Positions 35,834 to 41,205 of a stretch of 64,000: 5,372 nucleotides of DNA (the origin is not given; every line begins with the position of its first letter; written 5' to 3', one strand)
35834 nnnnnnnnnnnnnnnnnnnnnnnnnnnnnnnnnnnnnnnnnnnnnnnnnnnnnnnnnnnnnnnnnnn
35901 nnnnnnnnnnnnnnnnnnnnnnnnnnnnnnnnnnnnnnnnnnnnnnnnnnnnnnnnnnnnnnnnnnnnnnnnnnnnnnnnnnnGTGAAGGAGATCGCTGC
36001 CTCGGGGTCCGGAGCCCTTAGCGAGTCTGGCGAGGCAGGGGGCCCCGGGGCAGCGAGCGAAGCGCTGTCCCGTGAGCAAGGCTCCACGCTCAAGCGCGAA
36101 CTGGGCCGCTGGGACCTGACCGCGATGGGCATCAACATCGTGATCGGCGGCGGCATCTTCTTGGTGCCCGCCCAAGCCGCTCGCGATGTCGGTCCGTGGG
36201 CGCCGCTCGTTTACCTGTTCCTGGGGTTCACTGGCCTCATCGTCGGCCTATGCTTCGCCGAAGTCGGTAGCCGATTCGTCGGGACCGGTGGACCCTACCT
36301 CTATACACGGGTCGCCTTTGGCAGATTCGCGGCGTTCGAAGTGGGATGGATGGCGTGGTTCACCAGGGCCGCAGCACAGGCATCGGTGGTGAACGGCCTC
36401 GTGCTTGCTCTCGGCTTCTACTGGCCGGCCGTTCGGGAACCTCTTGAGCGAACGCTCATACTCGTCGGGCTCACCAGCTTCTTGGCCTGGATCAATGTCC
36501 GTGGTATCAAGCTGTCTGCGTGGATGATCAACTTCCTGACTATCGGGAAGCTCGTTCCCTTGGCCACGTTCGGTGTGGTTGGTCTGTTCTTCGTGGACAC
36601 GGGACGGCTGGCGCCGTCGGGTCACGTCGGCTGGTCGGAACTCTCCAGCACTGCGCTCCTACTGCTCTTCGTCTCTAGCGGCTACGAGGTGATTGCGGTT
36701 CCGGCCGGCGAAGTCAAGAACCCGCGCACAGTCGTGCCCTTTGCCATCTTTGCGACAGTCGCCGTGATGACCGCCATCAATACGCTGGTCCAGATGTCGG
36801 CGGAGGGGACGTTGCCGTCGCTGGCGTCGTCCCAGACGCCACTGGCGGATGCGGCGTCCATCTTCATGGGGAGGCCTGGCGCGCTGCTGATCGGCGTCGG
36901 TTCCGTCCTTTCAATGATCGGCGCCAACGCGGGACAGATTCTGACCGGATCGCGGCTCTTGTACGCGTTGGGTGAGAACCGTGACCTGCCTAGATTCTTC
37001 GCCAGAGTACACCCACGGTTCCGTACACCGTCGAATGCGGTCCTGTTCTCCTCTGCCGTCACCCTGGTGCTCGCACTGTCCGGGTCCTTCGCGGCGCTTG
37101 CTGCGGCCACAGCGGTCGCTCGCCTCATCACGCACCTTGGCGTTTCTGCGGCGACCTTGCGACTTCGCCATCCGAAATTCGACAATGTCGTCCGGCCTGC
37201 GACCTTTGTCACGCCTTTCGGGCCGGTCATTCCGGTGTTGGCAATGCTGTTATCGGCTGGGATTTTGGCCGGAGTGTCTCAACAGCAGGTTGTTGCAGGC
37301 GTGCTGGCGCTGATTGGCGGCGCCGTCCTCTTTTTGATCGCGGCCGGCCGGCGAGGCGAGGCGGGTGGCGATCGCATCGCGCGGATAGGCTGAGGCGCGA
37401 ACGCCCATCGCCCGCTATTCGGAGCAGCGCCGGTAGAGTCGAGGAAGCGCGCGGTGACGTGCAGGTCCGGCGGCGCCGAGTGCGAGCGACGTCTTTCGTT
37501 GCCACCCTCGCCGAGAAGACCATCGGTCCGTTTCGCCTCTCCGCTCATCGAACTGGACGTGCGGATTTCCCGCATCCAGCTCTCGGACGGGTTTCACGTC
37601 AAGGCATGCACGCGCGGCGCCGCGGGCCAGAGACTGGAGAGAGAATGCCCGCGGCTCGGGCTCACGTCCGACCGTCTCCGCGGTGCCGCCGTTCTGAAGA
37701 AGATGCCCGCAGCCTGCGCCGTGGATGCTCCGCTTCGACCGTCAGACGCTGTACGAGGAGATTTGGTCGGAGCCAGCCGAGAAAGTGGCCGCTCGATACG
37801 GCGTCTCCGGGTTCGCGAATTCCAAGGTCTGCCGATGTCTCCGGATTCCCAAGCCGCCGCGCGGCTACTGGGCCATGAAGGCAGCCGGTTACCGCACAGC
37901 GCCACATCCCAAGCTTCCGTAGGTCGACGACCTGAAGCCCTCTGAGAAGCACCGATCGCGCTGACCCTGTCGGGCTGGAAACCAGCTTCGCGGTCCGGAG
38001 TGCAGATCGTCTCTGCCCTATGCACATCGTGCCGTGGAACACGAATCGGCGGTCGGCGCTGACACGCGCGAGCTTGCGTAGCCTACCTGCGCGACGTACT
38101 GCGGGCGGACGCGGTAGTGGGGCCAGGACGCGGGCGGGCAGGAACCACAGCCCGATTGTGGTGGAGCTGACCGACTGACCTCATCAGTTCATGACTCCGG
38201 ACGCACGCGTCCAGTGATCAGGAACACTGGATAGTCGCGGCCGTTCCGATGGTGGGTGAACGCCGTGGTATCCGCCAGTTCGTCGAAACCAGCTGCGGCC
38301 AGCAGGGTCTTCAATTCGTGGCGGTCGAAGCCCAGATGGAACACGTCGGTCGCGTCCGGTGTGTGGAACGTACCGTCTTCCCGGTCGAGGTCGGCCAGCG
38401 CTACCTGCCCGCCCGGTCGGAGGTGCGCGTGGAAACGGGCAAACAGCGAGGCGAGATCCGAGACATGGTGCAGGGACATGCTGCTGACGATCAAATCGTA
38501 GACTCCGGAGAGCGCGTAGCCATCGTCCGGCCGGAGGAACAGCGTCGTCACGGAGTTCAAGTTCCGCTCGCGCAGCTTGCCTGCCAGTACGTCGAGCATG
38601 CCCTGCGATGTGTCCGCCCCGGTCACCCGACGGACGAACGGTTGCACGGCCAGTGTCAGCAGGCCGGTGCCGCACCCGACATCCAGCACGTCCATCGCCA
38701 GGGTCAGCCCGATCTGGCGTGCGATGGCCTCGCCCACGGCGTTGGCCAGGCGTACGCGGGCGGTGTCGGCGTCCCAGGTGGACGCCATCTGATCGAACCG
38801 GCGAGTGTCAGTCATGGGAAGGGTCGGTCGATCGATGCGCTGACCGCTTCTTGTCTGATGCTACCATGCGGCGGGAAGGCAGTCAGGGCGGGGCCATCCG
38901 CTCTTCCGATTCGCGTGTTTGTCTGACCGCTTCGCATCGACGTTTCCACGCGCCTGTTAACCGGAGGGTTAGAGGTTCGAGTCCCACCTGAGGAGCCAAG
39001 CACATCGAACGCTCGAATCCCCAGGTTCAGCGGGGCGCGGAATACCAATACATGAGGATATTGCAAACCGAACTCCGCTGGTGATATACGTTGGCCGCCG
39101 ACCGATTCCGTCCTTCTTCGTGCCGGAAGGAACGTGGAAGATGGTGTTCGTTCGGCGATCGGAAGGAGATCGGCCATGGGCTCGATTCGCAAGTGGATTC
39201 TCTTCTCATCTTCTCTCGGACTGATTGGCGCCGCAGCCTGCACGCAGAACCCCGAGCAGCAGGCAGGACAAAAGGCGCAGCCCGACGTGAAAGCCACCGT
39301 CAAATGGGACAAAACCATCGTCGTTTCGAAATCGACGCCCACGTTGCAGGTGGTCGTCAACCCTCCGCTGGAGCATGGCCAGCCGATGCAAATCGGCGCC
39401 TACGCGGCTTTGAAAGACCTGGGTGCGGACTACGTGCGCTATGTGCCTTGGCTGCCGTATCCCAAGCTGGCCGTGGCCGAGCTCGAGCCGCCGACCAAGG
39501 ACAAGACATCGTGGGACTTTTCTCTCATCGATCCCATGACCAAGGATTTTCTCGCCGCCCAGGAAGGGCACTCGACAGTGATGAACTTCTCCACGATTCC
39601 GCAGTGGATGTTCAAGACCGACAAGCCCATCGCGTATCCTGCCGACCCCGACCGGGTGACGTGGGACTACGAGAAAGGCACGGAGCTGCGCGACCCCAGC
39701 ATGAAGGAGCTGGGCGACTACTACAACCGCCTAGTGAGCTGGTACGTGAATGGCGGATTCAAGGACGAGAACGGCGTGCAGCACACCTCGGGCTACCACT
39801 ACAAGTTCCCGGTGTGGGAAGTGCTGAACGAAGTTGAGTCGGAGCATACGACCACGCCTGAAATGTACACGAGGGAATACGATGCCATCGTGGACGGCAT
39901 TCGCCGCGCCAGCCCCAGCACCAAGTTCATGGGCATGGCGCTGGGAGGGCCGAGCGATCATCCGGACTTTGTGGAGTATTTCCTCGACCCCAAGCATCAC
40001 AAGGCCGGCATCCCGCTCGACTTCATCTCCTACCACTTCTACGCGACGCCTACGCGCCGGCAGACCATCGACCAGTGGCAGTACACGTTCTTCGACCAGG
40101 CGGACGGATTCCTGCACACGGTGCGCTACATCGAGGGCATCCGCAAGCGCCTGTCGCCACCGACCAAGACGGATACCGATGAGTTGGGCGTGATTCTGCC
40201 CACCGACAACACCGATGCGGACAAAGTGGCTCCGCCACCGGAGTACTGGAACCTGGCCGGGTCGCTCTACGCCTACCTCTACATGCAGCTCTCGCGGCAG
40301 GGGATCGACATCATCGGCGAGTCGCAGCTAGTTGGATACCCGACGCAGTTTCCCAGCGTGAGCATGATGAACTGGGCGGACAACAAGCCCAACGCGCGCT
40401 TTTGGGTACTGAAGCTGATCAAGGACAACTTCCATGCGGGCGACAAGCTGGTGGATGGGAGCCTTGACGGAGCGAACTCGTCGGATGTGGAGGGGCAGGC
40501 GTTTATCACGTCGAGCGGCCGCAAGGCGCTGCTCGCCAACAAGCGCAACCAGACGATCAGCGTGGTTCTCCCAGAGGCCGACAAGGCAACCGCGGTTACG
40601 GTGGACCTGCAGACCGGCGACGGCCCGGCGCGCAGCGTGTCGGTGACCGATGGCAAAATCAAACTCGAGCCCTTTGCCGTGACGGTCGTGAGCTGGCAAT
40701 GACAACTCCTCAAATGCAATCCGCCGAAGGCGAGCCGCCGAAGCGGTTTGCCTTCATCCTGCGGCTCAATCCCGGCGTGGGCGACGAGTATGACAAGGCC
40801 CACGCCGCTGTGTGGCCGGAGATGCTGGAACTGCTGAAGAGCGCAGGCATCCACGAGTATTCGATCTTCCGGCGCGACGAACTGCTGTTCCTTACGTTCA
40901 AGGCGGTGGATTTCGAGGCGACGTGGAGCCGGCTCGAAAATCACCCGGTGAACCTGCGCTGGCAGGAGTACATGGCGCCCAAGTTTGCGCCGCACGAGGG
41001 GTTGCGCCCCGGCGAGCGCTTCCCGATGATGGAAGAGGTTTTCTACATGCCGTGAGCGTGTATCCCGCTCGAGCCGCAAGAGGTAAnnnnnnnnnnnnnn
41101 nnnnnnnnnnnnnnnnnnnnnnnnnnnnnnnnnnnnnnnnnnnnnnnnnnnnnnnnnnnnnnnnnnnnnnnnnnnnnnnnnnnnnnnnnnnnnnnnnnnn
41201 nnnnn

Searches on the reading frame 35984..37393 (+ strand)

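Call 61: search_protein_families(library=pfam, proteins=[window:35984-37393:+], max_evalue=0.001)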
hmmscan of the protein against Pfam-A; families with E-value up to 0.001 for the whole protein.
window:35984-37393:+ (469 aa): 2 families
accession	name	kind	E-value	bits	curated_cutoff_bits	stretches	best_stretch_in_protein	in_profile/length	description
PF13520.12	AA_permease_2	-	2.5e-42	145.7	27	1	40-427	1-399/427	Amino acid permease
PF00324.27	AA_permease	-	2.9e-26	92.7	24.6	1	46-429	3-418/470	Amino acid permease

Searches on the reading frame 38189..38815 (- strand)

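Call 27: search_protein_families(library=pfam, proteins=[window:38189-38815:-], max_evalue=0.001)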
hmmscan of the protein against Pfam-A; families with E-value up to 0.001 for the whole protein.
window:38189-38815:- (208 aa): 11 families
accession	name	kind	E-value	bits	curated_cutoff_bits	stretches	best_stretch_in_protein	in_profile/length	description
PF13489.12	Methyltransf_23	-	3.9e-19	69.4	27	1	28-178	10-160/164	Methyltransferase domain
PF08242.18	Methyltransf_12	-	8.1e-17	62.2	30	1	44-137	1-97/98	Methyltransferase domain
PF13649.12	Methyltransf_25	-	1e-16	61.9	27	1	43-136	1-97/97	Methyltransferase domain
PF08241.18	Methyltransf_11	-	4.4e-15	56.5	21.2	1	44-139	1-94/95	Methyltransferase domain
PF13847.12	Methyltransf_31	-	6.5e-08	32.8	27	1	40-147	4-116/145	Methyltransferase domain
PF01209.24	Ubie_methyltran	-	3.5e-06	27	20.1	1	35-141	43-152/233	ubiE/COQ5 methyltransferase family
PF05175.20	MTS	-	4e-05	23.8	23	1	39-139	31-137/170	Methyltransferase small domain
PF02353.26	CMAS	-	5.5e-05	23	27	1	31-141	54-165/273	Mycolic acid cyclopropane synthetase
PF01135.25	PCMT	-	0.00011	22.5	20.3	1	35-118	69-155/210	Protein-L-isoaspartate(D-aspartate) O-methyltransferase (PCMT)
PF06325.19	PrmA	-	0.00046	20.2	22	1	42-140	164-258/296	Ribosomal protein L11 methyltransferase (PrmA)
PF03848.20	TehB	-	0.00057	19.8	20.4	1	41-170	32-158/193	Tellurite resistance protein TehB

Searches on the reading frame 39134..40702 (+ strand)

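Call 27: search_protein_families(library=pfam, proteins=[window:39134-40702:+], max_evalue=0.001)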
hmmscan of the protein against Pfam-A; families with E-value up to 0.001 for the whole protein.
window:39134-40702:+ (522 aa): 1 family
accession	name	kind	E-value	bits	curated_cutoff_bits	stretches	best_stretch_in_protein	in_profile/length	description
PF01229.23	Glyco_hydro_39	-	1.1e-05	24.8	26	1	222-311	149-234/472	Glycosyl hydrolases family 39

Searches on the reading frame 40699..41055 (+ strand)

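Call 27: search_protein_families(library=pfam, proteins=[window:40699-41055:+], max_evalue=0.001)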
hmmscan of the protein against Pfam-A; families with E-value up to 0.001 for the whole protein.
window:40699-41055:+ (118 aa): 1 family
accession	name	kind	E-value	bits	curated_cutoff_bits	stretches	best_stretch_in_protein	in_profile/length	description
PF05336.19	rhaM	-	2.2e-27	95.7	23.4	1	16-117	1-105/105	L-rhamnose mutarotase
